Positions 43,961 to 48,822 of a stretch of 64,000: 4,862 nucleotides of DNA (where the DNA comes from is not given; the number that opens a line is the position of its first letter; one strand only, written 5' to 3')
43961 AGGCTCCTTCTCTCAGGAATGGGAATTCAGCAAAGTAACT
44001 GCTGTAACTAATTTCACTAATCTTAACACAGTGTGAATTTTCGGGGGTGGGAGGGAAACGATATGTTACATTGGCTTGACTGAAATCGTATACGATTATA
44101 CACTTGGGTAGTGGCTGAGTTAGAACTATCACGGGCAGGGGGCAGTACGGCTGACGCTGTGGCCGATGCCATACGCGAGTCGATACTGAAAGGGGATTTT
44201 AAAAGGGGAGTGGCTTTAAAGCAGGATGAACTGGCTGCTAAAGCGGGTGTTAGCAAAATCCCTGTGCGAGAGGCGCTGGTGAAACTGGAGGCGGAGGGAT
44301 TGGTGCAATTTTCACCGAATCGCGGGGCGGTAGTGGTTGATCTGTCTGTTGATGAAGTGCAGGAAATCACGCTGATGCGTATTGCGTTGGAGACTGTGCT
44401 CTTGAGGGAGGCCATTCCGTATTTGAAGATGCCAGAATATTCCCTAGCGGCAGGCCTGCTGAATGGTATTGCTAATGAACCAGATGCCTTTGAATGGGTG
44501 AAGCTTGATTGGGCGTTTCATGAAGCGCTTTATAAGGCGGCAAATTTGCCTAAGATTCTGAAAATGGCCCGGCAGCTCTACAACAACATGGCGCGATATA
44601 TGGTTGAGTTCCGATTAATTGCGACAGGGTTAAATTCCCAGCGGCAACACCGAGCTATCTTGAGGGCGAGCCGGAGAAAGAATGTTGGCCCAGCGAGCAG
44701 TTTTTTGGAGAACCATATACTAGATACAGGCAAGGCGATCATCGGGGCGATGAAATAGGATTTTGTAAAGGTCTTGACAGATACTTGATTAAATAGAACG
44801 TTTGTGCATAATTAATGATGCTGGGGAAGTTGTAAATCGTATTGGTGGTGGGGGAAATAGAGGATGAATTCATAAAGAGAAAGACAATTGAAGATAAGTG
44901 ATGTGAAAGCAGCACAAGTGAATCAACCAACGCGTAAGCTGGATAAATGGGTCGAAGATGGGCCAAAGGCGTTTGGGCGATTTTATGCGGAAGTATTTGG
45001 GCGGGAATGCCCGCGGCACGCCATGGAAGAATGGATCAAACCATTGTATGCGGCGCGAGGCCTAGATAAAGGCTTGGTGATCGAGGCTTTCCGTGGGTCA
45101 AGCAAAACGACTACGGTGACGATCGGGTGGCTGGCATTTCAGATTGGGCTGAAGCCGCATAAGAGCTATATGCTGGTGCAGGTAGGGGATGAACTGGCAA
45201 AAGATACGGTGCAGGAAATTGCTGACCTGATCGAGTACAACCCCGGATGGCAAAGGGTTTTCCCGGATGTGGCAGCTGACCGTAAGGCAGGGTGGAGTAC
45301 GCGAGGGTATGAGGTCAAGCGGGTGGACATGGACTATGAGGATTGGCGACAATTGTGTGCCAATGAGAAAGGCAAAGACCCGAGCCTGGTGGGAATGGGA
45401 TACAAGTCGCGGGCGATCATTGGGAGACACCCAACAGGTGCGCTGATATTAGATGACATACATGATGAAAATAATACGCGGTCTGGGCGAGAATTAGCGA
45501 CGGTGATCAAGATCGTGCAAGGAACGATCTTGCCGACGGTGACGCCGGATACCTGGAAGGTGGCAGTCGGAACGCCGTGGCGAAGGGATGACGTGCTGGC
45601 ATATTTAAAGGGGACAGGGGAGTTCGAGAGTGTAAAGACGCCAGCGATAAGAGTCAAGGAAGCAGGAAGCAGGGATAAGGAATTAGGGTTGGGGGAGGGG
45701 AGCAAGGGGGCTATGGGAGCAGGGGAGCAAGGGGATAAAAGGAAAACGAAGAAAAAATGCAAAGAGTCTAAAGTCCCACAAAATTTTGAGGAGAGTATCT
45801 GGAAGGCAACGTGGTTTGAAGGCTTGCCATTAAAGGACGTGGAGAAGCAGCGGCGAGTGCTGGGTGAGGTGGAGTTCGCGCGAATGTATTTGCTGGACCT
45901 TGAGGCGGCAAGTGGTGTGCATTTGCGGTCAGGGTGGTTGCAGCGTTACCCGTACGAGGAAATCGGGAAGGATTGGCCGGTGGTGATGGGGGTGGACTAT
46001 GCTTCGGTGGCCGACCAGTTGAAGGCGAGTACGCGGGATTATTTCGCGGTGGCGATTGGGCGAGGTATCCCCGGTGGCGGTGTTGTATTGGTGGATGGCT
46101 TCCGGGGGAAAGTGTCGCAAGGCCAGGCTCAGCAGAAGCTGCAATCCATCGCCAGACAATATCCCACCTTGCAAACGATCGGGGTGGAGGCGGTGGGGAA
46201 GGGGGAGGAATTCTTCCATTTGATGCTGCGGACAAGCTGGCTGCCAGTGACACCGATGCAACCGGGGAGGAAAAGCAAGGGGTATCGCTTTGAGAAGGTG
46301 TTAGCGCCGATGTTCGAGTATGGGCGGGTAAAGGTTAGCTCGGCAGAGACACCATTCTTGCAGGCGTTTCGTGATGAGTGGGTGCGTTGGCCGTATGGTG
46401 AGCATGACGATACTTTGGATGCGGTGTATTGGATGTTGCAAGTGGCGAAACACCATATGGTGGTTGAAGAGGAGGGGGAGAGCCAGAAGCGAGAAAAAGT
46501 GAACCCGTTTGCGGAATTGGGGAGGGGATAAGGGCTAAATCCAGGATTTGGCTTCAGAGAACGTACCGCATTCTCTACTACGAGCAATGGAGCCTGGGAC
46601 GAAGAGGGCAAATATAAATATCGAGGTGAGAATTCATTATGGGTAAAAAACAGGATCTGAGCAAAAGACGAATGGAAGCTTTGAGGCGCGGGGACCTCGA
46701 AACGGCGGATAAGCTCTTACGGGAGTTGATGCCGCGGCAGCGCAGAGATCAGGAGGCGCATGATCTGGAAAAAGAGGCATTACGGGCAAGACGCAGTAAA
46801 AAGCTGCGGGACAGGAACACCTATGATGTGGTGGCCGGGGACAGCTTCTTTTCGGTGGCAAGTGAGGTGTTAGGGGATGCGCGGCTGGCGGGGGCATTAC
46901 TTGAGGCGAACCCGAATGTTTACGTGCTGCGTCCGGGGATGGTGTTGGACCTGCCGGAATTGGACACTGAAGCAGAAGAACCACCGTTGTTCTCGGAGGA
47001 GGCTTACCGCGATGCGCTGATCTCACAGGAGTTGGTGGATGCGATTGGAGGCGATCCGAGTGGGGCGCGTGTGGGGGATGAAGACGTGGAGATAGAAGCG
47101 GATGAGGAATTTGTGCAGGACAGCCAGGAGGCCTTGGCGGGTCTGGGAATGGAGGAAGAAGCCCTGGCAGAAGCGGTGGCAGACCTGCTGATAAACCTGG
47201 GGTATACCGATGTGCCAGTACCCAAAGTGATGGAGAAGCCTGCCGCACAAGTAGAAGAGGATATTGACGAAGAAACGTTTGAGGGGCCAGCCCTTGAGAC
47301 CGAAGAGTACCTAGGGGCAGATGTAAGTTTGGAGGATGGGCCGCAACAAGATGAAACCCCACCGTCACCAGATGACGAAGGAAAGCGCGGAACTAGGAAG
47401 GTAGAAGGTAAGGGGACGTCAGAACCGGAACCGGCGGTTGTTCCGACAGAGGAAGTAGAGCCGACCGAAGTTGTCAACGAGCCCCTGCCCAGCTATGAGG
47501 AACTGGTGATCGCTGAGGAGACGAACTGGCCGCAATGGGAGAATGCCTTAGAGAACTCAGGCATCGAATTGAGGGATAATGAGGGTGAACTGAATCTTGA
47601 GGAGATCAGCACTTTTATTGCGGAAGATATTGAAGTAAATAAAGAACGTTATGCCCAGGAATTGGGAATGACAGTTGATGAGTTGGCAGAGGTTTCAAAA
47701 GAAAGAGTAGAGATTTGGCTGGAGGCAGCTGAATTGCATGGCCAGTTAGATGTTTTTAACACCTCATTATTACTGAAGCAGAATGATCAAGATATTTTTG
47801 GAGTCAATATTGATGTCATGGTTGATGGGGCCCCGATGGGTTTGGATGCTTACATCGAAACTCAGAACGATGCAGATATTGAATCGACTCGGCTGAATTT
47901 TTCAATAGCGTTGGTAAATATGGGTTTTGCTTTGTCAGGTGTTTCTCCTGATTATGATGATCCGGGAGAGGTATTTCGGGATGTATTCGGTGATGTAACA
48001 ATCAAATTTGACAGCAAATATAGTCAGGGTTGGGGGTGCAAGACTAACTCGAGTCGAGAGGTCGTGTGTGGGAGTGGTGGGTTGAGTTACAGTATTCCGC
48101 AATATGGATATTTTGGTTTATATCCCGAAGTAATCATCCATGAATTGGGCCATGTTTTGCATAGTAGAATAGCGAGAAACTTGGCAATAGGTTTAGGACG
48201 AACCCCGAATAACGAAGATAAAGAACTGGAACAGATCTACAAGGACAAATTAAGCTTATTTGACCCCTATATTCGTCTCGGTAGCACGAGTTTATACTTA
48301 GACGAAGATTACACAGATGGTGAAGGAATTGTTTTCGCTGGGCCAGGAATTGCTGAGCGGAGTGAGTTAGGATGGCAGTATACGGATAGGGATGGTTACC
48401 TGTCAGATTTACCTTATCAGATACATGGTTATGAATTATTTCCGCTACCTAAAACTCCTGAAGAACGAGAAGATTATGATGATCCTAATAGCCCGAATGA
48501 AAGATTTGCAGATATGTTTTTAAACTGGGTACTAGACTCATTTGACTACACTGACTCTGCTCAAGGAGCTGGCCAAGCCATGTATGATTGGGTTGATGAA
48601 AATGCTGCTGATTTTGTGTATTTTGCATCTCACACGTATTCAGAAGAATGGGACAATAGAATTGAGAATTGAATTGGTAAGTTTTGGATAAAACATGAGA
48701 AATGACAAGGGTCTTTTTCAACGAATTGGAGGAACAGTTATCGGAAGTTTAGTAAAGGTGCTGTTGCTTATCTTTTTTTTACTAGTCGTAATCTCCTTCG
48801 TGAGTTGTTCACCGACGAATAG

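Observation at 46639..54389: Two parallel LysM proteins whose catalytic halves lie in the AT-rich cassettes (chimeric genes)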

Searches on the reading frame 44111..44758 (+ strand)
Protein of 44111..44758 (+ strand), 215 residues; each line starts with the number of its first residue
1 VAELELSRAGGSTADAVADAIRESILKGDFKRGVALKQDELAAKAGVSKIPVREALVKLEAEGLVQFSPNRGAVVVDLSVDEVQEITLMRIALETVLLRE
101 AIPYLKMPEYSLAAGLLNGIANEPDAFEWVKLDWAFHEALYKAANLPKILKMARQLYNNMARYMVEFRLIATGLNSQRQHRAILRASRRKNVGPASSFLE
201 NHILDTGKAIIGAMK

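Call 7: search_protein_families(library=phrogs, proteins=[window:44111-44758:+], max_evalue=0.01)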
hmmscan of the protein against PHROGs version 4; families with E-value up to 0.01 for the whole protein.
window:44111-44758:+ (215 aa): 4 families
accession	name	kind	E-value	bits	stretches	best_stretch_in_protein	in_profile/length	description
phrog_38247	-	unknown function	4.3e-20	73.3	1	18-205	18-209/228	-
phrog_10724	-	unknown function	7.8e-09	36.3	1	16-80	11-76/253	-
phrog_9285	-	unknown function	1.3e-07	31.8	1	15-88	30-104/466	-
phrog_23949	-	unknown function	0.0091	17.2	0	12-75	61-123/130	-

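Call 98: search_protein_families(library=pfam, proteins=[window:44111-44758:+], max_evalue=0.01)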
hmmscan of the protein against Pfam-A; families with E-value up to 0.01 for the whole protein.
window:44111-44758:+ (215 aa): 4 families
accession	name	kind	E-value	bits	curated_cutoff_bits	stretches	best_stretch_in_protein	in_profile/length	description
PF00392.27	GntR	-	2.1e-16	59.8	27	1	14-75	2-64/64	Bacterial regulatory proteins, gntR family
PF07729.17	FCD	-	2e-13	51.3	24.3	1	85-203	1-123/125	FCD domain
PF13545.12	HTH_Crp_2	-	0.004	17.5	27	1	34-78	21-64/70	Crp-like helix-turn-helix domain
PF01325.25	Fe_dep_repress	-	0.0079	16.8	26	0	36-73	23-60/60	Iron dependent repressor, N-terminal DNA binding domain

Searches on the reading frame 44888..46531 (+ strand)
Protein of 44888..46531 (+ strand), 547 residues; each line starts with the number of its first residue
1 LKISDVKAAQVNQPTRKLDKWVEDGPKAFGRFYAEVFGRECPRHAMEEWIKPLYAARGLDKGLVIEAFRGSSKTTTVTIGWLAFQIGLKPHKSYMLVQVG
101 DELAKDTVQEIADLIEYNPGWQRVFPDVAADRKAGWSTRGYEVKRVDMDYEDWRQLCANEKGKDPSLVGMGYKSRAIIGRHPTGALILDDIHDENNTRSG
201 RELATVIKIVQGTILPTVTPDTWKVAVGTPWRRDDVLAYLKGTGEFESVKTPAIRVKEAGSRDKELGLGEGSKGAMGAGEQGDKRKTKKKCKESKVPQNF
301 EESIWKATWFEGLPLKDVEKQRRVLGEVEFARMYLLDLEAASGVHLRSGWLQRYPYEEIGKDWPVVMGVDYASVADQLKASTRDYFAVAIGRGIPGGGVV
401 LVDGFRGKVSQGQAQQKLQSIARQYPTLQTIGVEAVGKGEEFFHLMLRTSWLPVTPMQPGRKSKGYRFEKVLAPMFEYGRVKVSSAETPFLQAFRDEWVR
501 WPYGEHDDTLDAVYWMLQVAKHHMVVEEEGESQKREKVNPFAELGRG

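Call 3: search_protein_families(library=pfam, proteins=[window:44888-46531:+], max_evalue=0.01)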
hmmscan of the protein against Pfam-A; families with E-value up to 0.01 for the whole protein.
window:44888-46531:+ (547 aa): 1 family
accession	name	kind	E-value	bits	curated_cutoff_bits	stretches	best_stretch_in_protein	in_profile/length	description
PF17289.8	Terminase_6C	-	1.2e-05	25.8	22.6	1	409-517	37-152/155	Terminase RNaseH-like domain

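Call 7: search_protein_families(library=phrogs, proteins=[window:44888-46531:+], max_evalue=0.01)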
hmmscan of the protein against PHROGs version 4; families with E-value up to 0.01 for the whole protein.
window:44888-46531:+ (547 aa): 3 families
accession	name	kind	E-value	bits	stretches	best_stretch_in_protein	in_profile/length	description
phrog_38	-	head and packaging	2.6e-54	186.1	1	29-535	276-718/760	terminase large subunit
phrog_4758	-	head and packaging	4e-13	50.3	1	54-257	53-234/243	terminase large subunit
phrog_5573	-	head and packaging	7.7e-11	42.9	1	309-523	28-237/250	terminase large subunit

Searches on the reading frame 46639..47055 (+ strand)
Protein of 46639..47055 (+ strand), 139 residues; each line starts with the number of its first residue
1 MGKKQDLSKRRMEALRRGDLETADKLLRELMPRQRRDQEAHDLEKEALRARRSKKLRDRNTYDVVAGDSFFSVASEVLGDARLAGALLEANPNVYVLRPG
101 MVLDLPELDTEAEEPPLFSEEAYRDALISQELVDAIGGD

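Call 6: search_protein_families(library=pfam, proteins=[window:46639-47055:+], max_evalue=10)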
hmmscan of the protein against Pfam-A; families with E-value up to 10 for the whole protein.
seq(139 aa): 2 families
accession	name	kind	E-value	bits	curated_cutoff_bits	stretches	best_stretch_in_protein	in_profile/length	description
PF14863.12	Alkyl_sulf_dimr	-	0.0036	18.2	26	1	1-66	66-133/139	Alkyl sulfatase dimerisation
PF01476.26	LysM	-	0.23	11.9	20.9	1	62-106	1-43/43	LysM domain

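Call 65: find_homologous_proteins(query=A4, max_evalue=0.001)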
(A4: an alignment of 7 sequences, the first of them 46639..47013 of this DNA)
Query A4 (7 sequences) (125 aa, profile of the alignment): 4 proteins with E <= 0.001 among 5112 candidates.
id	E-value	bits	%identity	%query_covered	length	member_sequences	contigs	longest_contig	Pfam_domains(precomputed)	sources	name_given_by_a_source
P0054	2.1e-28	116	42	66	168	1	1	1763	-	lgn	-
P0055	1.0e-17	82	52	26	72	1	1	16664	-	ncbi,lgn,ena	-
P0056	2.4e-16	78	33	42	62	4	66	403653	-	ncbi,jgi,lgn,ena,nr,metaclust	ncbi:MAG: hypothetical protein HON98_02620 [Chloroflexi bacterium]|jgi:hypothetical protein|nr:hypot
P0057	2.5e-10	58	34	42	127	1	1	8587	-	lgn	-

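Call 67: find_encoding_contigs(protein=P0057, flank=8000, max_places=3)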
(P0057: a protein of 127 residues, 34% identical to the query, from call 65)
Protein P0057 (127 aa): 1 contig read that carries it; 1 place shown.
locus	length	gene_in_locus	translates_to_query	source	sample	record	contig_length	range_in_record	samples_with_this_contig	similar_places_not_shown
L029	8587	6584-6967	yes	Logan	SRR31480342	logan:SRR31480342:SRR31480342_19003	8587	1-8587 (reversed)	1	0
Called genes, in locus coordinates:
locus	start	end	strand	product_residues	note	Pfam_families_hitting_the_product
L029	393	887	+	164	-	PF01936:NYN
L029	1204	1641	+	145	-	-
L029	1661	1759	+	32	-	-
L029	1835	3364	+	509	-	-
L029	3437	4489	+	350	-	-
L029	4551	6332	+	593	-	-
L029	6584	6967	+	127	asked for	-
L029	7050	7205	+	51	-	-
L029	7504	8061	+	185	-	PF13274:SocA_Panacea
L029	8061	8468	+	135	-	-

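Call 68: find_encoding_contigs(protein=P0054, flank=3000, max_places=3)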
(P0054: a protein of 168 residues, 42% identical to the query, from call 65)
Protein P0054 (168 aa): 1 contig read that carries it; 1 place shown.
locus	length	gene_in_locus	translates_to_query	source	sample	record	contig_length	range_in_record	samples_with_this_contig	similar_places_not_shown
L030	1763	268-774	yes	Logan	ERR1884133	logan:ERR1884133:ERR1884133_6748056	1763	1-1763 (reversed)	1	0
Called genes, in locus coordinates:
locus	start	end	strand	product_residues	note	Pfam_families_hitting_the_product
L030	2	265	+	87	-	?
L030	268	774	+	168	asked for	-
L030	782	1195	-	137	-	PF00583:Acetyltransf_1 (weak), PF13673:Acetyltransf_10, PF13508:Acetyltransf_7 (weak)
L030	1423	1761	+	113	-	?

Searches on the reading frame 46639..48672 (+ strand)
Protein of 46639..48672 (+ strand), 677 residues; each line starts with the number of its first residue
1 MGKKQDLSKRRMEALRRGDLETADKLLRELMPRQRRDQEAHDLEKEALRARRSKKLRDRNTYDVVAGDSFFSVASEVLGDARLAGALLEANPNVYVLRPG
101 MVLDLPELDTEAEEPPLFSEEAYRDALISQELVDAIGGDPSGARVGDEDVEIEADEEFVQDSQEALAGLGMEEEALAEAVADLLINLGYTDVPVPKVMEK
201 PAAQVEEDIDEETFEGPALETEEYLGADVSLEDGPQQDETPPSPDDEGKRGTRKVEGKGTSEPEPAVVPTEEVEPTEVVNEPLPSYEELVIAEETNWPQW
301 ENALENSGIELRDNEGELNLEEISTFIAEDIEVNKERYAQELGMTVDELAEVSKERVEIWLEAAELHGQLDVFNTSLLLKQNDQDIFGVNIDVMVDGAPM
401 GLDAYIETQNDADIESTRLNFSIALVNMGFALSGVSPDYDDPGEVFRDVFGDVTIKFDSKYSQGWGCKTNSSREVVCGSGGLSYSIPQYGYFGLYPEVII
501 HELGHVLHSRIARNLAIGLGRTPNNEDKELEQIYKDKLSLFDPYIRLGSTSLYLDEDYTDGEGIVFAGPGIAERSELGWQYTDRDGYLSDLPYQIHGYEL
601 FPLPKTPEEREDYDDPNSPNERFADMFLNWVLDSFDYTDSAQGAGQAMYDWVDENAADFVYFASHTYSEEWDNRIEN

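Call 3: search_protein_families(library=pfam, proteins=[window:46639-48672:+], max_evalue=0.01)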
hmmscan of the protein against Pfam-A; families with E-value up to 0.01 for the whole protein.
window:46639-48672:+ (677 aa): 0 families

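Call 7: search_protein_families(library=phrogs, proteins=[window:46639-48672:+], max_evalue=0.01)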
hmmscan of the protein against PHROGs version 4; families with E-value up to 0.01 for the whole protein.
window:46639-48672:+ (677 aa): 1 family
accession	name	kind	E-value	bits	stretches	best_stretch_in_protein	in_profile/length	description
phrog_380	-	lysis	7.9e-05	22.8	1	50-110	174-239/309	endolysin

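Call 9: find_homologous_proteins(query=window:46639-48672:+)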
Query window:46639-48672:+ (677 aa): 2 proteins with E <= 0.001 among 8000 candidates.
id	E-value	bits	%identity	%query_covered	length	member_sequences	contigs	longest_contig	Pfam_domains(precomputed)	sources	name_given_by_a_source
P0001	0.0e+0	1520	100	100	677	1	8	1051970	-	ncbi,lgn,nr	ncbi:MAG: hypothetical protein DWQ07_23175 [Chloroflexi bacterium]|nr:MAG: hypothetical protein DWQ0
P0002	6.2e-116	407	55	61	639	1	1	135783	-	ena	-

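Call 12: find_encoding_contigs(protein=P0002, flank=10000, max_places=4)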
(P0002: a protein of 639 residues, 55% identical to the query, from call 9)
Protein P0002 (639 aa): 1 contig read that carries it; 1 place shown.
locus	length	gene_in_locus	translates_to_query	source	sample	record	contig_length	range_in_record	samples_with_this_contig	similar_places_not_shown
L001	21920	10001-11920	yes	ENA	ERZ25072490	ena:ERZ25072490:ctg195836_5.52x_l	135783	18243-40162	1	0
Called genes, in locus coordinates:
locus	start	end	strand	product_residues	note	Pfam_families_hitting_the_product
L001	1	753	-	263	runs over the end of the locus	PF01209:Ubie_methyltran, PF08241:Methyltransf_11, PF08242:Methyltransf_12, PF13649:Methyltransf_25, PF13847:Methyltransf_31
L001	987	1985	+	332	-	PF00989:PAS (weak), PF08448:PAS_4 (weak)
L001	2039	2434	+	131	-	PF00990:GGDEF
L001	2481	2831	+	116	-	-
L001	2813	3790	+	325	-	PF00245:Alk_phosphatase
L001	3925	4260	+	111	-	-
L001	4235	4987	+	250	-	PF13426:PAS_9 (faint), PF00990:GGDEF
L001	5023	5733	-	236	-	PF01546:Peptidase_M20 (weak), PF04389:Peptidase_M28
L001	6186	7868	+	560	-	PF17210:SdrD_B, PF11258:DUF3048 (faint), PF17479:DUF3048_C (weak)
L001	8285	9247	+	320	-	-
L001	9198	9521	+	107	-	-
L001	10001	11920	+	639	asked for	-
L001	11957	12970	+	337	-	PF26549:Tricorn_N, PF07676:PD40 (weak), PF26549:Tricorn_N (weak), PF26550:Tricorn_2nd, PF23381:Beta-prop_IFT122_1st (weak), PF25460:Beta-prop_Aladin (weak), PF26549:Tricorn_N, PF07676:PD40, +3 more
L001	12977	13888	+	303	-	PF23381:Beta-prop_IFT122_1st (faint), PF25460:Beta-prop_Aladin (faint), PF26549:Tricorn_N (weak), PF25174:Beta-prop_THOC3 (weak), PF26550:Tricorn_2nd, PF26549:Tricorn_N, PF07676:PD40, PF26549:Tricorn_N, +2 more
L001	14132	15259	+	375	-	-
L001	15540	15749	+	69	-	-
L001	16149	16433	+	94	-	-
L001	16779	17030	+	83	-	-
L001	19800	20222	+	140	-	-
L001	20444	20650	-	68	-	PF01165:Ribosomal_S21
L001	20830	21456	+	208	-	-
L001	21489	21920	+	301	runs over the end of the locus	PF17236:SU10_MCP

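Call 33: search_protein_families(library=ncbifam, proteins=[window:46639-48672:+, P0002], max_evalue=1)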
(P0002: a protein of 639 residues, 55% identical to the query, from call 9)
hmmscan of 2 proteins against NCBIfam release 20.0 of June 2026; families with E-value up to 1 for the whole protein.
window:46639-48672:+ (677 aa): 1 family
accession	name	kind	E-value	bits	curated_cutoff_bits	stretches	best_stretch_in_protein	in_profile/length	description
NF008399.0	PRK11198.1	equivalog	0.083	13.3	134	1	55-94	91-130/149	peptidoglycan-binding protein LysM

P0002 (639 aa): 3 families
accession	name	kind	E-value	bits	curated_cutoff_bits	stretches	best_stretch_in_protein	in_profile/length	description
NF011012.0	PRK14440.1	equivalog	0.13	12.4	103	0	401-459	29-87/90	acylphosphatase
NF011167.0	PRK14569.1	equivalog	0.13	11.6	410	1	106-161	10-64/296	D-alanyl-alanine synthetase A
NF008399.0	PRK11198.1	equivalog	0.16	12.4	134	1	44-94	80-130/149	peptidoglycan-binding protein LysM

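Call 41: search_protein_families(library=pfam, proteins=[P0002], max_evalue=1)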
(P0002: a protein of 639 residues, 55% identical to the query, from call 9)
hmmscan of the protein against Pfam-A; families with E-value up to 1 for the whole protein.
P0002 (639 aa): 2 families
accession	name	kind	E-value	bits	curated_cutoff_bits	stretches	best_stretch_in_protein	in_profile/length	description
PF14863.12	Alkyl_sulf_dimr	-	0.058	14.2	26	1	1-66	66-133/139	Alkyl sulfatase dimerisation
PF23472.1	LysM2_CERK1_LYK3_4_5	-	0.11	12.8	27.4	1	61-106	7-54/56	LYK3/4/5 LysM2 domain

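Call 103: search_protein_families(library=padloc, proteins=[window:46639-48672:+], max_evalue=0.001)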
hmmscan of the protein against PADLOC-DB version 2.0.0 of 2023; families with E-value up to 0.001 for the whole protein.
window:46639-48672:+ (677 aa): 0 families
